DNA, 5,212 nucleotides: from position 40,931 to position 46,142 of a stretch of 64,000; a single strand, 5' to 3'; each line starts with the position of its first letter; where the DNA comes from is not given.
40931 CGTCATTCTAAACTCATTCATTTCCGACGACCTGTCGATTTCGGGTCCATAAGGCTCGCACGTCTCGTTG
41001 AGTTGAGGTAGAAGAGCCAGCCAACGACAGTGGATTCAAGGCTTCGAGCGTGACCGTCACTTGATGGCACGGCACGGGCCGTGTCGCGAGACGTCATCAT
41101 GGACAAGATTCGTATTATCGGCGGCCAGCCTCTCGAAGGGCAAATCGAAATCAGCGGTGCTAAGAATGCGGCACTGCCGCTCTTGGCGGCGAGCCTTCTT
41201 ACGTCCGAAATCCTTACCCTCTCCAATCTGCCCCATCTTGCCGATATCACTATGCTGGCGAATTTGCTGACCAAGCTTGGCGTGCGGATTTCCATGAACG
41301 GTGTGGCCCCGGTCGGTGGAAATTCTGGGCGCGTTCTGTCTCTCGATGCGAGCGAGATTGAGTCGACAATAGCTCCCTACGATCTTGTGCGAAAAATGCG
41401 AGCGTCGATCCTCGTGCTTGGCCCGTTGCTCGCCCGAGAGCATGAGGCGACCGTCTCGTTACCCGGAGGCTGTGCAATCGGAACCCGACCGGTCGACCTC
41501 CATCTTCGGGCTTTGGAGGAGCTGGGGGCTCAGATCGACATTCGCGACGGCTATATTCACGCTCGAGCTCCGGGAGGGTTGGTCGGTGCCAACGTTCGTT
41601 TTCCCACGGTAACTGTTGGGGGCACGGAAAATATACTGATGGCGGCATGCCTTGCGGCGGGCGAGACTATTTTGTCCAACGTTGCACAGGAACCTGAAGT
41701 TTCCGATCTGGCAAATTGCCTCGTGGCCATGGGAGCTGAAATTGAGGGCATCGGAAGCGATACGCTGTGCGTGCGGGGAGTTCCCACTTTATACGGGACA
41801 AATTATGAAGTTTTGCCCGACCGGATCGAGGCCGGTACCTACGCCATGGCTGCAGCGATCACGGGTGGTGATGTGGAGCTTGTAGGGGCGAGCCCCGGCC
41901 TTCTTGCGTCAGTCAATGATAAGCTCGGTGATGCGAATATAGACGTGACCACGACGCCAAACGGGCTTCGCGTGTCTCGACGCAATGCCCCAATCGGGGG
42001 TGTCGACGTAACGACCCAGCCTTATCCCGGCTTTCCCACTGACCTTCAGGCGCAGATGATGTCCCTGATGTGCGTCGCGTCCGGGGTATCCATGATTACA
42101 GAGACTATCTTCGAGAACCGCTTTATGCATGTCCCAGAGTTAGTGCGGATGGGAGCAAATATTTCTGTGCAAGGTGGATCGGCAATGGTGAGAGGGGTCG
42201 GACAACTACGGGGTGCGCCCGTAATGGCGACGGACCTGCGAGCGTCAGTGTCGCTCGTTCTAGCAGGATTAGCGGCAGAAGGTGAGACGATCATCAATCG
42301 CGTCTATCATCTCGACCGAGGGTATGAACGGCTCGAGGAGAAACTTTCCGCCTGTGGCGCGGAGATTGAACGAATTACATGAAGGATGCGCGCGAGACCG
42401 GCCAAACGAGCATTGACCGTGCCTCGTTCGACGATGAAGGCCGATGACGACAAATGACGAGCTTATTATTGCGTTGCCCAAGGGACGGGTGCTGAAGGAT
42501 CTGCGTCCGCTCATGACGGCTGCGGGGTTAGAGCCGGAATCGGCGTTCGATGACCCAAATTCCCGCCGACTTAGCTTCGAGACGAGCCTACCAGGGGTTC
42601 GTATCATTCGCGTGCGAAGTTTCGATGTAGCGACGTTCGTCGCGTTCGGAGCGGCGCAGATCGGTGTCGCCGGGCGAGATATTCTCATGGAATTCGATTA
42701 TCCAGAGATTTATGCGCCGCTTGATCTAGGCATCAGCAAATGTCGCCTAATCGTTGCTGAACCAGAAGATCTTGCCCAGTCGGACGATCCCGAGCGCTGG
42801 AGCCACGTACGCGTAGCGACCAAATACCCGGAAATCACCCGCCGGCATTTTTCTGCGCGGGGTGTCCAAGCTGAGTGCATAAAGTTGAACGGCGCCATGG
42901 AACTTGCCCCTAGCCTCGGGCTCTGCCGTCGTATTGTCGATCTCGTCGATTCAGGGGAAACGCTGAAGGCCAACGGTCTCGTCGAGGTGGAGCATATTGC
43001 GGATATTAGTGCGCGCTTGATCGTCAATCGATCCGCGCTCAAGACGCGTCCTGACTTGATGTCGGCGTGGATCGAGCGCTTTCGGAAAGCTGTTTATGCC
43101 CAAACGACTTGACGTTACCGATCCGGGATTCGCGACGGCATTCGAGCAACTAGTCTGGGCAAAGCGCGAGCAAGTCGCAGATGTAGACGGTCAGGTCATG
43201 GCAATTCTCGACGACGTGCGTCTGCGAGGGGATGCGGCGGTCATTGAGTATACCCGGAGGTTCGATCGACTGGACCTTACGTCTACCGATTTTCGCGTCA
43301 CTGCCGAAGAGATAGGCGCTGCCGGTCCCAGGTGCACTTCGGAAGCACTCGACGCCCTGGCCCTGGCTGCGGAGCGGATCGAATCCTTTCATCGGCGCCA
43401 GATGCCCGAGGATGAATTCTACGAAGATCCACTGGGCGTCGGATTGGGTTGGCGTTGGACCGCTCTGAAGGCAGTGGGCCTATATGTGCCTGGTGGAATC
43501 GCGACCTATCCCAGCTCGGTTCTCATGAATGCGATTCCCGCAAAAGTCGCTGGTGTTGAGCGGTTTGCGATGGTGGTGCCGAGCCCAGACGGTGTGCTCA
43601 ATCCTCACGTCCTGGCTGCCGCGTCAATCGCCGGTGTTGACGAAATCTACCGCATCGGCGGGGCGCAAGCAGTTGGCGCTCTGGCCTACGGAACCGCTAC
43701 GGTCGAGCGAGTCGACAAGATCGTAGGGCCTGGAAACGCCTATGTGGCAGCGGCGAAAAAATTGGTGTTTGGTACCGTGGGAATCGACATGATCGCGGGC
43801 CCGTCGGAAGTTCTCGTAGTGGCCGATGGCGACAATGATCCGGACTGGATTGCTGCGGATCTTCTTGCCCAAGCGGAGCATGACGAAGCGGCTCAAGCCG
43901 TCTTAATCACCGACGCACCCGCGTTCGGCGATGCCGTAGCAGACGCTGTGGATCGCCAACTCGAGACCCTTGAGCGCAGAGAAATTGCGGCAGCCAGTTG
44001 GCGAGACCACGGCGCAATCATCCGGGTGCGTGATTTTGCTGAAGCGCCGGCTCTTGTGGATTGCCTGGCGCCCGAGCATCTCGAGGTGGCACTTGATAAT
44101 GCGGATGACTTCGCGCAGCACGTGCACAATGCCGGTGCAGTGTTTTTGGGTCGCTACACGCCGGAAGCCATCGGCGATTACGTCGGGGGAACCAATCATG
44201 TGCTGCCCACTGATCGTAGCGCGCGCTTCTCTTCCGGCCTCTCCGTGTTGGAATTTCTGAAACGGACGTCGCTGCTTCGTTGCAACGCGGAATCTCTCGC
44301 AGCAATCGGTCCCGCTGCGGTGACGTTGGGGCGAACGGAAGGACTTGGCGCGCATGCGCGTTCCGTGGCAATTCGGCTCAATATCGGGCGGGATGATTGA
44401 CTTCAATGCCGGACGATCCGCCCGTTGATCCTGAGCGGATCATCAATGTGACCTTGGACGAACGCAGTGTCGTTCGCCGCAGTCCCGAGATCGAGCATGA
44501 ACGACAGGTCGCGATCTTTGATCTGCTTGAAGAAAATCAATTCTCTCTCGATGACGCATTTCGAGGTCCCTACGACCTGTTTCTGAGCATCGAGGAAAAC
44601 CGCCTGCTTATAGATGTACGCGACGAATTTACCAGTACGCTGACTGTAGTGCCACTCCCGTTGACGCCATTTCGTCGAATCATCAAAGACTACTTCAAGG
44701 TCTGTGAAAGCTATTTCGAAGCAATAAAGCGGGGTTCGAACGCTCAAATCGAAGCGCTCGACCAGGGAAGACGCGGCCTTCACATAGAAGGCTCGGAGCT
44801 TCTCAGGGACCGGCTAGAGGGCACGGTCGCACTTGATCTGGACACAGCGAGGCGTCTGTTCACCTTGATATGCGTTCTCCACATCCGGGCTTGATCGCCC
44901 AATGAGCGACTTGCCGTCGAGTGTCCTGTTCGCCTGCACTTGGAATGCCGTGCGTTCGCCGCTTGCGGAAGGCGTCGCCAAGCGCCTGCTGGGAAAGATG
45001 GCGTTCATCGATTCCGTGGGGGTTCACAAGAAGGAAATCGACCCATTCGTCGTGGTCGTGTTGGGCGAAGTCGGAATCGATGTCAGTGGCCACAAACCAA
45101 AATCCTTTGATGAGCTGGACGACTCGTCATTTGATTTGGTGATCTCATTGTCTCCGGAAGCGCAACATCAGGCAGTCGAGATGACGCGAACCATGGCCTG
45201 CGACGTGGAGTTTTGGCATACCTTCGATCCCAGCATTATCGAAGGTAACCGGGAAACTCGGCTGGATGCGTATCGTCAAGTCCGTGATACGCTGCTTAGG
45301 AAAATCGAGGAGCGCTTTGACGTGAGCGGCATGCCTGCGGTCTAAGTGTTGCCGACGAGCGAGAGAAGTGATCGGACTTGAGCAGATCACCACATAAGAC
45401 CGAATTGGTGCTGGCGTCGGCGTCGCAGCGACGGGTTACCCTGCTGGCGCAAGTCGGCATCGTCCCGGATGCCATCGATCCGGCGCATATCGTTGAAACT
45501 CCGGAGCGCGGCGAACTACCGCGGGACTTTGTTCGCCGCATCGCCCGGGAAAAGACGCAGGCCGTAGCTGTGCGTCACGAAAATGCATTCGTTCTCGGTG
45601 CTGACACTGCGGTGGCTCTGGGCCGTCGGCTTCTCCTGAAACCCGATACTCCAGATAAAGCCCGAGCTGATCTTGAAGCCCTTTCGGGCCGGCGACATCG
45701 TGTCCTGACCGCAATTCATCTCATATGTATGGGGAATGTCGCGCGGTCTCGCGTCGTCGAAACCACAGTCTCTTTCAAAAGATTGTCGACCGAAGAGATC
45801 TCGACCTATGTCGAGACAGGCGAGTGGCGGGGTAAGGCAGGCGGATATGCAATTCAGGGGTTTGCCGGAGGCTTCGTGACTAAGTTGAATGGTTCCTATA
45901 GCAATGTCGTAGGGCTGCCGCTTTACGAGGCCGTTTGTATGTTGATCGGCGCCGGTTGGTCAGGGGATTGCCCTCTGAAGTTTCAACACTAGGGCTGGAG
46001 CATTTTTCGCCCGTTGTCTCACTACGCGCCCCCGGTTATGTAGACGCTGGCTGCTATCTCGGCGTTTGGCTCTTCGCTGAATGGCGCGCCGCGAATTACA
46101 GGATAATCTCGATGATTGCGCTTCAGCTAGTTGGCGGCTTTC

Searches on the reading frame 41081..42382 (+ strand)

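Call 8: search_protein_families(library=pfam, proteins=[window:41081-42382:+])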
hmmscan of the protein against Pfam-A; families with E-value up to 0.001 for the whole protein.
window:41081-42382:+ (433 aa): 1 family
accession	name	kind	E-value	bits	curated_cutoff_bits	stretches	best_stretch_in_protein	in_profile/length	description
PF00275.25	EPSP_synthase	-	4.1e-104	349.1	22.8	1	14-422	3-417/417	EPSP synthase (3-phosphoshikimate 1-carboxyvinyltransferase)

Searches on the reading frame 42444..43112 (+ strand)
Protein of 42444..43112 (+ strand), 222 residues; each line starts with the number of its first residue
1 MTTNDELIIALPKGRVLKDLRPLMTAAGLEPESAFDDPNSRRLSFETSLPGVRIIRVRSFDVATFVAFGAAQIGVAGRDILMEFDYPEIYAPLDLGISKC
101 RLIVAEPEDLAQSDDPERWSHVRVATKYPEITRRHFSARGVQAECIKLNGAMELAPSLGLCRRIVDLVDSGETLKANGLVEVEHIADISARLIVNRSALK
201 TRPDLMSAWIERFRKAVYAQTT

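Call 8: search_protein_families(library=pfam, proteins=[window:42444-43112:+])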
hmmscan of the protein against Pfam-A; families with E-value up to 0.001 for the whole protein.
window:42444-43112:+ (222 aa): 1 family
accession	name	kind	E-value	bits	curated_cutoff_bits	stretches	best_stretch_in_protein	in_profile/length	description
PF01634.23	HisG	-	1.6e-48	165.1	25.5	1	58-214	1-157/158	ATP phosphoribosyltransferase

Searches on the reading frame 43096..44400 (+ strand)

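Call 8: search_protein_families(library=pfam, proteins=[window:43096-44400:+])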
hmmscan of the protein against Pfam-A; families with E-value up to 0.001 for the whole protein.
window:43096-44400:+ (434 aa): 1 family
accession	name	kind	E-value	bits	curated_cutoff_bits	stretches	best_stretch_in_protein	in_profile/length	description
PF00815.25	Histidinol_dh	-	9.9e-164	545.6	27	1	24-428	5-411/411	Histidinol dehydrogenase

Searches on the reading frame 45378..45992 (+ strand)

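Call 8: search_protein_families(library=pfam, proteins=[window:45378-45992:+])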
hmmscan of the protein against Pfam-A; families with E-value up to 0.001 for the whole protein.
window:45378-45992:+ (204 aa): 1 family
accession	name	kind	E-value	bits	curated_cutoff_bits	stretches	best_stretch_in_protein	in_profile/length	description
PF02545.19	Maf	-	6.5e-53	179.6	27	1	9-189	1-184/187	Maf-like protein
